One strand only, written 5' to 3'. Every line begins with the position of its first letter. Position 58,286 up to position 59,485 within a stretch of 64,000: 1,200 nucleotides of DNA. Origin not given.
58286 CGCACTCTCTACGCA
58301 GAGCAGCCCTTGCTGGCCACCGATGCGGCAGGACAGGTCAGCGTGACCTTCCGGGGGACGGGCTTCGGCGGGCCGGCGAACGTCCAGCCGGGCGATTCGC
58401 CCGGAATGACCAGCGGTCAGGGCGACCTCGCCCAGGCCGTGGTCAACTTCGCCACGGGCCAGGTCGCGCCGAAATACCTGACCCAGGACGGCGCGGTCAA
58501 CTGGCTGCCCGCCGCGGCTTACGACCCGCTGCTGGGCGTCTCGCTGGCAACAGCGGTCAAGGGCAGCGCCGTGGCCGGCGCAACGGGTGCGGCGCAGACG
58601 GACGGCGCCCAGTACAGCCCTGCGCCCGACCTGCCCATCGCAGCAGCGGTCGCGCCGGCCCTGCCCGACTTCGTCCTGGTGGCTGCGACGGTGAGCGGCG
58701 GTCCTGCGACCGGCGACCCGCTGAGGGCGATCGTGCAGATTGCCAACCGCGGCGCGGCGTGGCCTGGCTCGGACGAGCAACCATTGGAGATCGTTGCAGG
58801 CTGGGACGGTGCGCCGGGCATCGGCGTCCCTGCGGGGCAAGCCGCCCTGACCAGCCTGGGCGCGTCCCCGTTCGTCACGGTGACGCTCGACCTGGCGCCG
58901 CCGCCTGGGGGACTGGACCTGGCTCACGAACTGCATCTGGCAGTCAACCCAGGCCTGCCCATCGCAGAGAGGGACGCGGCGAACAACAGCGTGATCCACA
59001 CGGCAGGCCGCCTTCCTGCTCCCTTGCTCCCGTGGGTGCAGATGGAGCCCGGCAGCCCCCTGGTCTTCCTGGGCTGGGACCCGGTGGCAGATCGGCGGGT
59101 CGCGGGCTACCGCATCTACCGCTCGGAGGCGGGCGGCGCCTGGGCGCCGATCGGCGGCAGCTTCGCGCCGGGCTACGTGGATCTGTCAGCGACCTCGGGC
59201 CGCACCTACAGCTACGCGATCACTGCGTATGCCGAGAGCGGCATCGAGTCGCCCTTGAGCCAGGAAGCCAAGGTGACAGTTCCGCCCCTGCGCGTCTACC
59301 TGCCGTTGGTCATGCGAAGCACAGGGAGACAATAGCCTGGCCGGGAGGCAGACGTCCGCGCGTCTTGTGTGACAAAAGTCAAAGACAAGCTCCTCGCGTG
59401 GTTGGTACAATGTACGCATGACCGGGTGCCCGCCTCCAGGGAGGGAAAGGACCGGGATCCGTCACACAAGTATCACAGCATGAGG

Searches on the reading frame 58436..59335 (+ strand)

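Call 45: search_protein_families(library=ncbifam, proteins=[window:58436-59335:+], max_evalue=1)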
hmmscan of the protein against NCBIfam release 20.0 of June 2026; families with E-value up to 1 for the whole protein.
window:58436-59335:+ (299 aa): 2 families
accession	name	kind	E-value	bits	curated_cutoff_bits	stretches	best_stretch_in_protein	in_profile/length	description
NF050076.1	sort_motif_YLP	domain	0.076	12.9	15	1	286-294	3-11/11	YLP-box putative sorting motif-containing protein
NF053834.1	ultrashort_CTERM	domain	0.21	11.7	10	1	286-294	2-10/10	YLP-box putative sorting motif-containing protein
